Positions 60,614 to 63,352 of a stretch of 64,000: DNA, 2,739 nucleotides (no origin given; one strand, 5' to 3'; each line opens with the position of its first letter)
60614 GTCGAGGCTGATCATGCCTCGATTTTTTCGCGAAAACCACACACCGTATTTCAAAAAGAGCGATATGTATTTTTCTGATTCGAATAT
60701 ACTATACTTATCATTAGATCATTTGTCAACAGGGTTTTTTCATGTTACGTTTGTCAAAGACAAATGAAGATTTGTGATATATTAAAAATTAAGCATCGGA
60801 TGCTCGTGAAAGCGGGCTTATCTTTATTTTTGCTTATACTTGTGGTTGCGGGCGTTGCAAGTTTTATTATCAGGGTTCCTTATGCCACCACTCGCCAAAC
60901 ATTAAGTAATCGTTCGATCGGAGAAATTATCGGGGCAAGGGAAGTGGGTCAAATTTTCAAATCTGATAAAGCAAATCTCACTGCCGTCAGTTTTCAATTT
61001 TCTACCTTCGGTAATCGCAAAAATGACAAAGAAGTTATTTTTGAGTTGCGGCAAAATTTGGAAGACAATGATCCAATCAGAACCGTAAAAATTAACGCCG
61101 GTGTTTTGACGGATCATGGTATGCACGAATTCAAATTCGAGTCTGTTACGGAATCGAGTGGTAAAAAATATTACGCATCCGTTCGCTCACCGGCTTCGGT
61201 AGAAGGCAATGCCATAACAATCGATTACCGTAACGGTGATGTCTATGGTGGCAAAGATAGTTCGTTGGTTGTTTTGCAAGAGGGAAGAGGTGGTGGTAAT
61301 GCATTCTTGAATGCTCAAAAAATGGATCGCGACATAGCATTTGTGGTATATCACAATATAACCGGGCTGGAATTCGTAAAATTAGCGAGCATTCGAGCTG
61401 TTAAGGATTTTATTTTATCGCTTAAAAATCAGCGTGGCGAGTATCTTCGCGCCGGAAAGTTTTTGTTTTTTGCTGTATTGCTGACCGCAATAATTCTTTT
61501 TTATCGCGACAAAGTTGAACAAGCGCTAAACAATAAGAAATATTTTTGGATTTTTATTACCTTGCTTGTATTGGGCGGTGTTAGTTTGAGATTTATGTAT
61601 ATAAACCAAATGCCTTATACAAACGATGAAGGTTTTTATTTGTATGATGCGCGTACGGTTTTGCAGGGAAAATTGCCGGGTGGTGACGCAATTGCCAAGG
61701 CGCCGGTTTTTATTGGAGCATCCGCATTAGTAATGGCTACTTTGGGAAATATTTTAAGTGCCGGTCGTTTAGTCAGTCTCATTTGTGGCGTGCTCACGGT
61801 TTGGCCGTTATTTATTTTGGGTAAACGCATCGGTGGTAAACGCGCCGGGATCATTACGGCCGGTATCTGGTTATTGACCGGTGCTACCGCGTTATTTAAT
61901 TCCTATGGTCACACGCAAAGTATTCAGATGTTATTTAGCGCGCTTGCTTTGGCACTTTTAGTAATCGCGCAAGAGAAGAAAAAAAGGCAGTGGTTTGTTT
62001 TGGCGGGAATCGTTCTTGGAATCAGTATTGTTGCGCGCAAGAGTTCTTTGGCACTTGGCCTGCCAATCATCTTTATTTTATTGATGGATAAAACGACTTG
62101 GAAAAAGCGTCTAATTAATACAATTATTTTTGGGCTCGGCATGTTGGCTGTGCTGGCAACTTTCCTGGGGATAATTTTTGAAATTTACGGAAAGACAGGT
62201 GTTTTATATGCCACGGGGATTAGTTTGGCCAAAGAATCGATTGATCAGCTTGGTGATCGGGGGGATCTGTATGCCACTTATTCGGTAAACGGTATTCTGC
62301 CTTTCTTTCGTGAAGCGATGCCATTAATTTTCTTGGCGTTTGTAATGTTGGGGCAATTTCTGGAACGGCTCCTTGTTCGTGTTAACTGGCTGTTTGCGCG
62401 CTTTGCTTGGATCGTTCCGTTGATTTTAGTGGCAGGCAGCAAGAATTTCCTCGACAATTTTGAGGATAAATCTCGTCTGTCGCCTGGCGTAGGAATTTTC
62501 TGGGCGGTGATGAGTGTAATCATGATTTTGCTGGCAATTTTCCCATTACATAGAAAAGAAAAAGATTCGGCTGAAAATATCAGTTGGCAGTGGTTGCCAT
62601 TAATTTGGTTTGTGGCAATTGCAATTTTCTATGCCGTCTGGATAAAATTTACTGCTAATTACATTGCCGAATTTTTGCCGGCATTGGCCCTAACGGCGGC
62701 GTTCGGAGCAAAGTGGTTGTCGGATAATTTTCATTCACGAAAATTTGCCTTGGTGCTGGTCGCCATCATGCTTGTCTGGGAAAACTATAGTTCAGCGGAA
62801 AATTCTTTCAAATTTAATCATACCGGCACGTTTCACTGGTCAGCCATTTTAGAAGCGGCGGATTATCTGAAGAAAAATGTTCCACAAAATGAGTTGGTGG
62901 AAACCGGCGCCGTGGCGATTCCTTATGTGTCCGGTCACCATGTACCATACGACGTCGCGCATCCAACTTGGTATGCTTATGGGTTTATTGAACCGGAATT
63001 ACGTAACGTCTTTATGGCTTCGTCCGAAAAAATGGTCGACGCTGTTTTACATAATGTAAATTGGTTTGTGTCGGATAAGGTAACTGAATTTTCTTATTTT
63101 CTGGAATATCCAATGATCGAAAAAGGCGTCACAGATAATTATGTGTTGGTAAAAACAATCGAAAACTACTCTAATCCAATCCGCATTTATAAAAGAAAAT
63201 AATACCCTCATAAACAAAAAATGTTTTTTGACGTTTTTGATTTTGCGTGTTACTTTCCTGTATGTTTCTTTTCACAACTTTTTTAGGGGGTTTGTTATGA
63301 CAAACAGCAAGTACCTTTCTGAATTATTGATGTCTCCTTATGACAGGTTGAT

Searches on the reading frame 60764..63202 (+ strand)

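Call 19: search_protein_families(library=pfam, max_evalue=0.001, proteins=[window:60764-63202:+])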
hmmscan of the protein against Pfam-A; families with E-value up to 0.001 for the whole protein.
window:60764-63202:+ (812 aa): 1 family
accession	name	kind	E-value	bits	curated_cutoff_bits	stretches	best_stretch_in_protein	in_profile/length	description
PF13231.12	PMT_2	-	9.8e-15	55.6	26.1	1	313-467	3-154/160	Dolichyl-phosphate-mannose-protein mannosyltransferase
